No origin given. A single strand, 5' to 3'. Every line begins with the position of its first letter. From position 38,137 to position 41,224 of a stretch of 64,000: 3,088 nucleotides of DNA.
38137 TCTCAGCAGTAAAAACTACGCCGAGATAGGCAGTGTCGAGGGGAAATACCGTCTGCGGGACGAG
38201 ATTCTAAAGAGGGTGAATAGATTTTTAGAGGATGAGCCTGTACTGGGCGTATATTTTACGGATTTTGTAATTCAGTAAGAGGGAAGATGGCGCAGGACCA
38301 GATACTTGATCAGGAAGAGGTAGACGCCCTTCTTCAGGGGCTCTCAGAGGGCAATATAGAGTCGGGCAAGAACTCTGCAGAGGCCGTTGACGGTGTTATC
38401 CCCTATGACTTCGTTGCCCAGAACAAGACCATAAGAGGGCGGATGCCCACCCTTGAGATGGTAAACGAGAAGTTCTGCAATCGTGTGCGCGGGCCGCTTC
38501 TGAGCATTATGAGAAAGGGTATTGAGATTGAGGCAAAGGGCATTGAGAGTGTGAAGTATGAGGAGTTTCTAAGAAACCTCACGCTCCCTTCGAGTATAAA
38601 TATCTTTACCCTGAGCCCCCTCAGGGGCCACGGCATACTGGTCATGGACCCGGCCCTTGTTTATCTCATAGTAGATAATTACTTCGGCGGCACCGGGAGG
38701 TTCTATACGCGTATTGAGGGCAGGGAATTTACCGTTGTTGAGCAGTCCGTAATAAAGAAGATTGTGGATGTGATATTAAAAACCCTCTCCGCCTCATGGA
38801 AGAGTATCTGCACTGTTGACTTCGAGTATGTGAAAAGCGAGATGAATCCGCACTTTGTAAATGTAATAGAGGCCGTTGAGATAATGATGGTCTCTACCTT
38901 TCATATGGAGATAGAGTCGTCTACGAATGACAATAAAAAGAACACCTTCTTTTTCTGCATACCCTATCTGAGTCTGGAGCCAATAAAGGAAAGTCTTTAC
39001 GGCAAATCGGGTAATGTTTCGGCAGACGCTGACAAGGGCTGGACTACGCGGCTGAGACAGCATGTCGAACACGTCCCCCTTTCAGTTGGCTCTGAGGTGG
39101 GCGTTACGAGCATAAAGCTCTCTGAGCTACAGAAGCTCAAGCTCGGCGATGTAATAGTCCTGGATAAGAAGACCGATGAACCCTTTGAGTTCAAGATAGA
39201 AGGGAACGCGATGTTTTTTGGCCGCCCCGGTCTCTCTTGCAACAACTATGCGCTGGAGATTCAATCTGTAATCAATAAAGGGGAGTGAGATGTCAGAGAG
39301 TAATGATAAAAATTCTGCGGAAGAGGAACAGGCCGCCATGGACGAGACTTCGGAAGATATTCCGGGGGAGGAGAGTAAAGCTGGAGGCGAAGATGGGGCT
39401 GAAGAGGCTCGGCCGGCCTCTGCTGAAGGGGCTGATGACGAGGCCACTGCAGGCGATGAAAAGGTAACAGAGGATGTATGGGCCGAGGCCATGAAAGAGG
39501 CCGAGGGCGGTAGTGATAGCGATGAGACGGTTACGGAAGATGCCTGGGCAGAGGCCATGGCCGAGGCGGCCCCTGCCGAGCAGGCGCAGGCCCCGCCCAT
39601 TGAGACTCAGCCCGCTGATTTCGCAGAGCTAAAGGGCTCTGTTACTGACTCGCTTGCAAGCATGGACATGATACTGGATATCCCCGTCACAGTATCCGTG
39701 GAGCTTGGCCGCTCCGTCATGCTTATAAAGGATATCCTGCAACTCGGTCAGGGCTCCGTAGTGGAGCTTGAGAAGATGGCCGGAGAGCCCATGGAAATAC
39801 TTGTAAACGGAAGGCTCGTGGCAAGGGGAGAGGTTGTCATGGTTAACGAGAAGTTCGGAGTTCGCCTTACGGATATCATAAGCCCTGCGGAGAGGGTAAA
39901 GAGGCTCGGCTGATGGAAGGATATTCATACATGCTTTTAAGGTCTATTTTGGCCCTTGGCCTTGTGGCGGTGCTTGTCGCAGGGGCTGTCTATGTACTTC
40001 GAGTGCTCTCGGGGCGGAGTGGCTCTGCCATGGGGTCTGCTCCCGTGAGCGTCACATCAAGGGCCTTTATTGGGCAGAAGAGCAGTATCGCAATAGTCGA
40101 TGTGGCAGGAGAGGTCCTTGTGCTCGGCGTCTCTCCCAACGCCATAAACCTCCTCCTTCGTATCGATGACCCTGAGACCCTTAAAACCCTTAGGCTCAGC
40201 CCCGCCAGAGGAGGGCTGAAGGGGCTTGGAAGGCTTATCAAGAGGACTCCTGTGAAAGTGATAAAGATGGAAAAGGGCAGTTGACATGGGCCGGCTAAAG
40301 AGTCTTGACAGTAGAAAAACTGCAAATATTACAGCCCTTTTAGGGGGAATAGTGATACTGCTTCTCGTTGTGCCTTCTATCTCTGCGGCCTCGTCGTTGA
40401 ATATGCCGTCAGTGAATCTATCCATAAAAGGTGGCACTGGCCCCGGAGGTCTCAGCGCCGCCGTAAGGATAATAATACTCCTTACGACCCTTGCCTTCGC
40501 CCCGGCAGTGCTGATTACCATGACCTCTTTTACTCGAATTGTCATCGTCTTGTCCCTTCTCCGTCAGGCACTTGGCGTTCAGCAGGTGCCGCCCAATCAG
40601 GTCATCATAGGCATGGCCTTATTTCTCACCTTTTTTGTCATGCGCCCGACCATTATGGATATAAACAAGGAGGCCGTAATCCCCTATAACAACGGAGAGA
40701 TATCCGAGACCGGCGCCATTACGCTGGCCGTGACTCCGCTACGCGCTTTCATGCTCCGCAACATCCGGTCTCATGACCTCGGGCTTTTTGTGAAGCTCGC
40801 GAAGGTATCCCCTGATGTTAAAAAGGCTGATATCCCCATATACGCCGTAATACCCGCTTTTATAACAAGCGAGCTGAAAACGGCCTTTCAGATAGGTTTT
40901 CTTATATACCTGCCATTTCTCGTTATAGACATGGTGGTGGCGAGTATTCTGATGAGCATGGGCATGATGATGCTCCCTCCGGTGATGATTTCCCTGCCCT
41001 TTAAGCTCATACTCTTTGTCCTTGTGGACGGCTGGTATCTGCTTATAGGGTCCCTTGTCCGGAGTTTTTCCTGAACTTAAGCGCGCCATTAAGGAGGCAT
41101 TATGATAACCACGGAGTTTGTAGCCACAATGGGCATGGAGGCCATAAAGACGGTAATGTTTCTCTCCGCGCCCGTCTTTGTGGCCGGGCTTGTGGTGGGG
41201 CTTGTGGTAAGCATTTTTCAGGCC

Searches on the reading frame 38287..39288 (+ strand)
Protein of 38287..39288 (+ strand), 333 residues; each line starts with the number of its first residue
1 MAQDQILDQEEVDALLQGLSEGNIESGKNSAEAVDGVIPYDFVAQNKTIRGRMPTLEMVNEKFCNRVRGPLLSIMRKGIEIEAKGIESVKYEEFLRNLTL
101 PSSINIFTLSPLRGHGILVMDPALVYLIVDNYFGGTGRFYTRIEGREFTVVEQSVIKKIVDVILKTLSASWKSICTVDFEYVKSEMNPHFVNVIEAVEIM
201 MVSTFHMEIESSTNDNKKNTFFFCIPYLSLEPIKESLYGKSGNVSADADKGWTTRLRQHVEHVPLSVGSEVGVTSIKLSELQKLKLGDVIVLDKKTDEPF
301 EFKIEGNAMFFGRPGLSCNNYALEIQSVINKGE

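Call 86: search_protein_families(library=pfam, proteins=[window:38287-39288:+], max_evalue=0.00001)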
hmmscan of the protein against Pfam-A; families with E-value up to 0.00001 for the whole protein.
window:38287-39288:+ (333 aa): 2 families
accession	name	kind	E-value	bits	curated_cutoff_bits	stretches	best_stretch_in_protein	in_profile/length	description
PF02154.20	FliM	-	1.2e-55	188.9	27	1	40-237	1-192/192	Flagellar motor switch protein FliM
PF01052.25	FliMN_C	-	4.5e-16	59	23.8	1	259-329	2-72/73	Type III flagellar switch regulator (C-ring) FliN C-term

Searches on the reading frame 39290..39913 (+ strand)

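Call 86: search_protein_families(library=pfam, proteins=[window:39290-39913:+], max_evalue=0.00001)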
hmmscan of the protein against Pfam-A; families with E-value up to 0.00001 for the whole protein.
window:39290-39913:+ (207 aa): 1 family
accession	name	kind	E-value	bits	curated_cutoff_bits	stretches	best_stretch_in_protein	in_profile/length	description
PF01052.25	FliMN_C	-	8.1e-25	87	23.8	1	127-197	2-72/73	Type III flagellar switch regulator (C-ring) FliN C-term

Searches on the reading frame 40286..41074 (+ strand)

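Call 86: search_protein_families(library=pfam, proteins=[window:40286-41074:+], max_evalue=0.00001)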
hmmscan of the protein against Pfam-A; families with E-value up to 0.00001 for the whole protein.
window:40286-41074:+ (262 aa): 1 family
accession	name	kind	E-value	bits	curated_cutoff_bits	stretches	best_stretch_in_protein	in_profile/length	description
PF00813.25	FliP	-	7e-82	274.4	26.9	1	65-257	1-191/191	FliP family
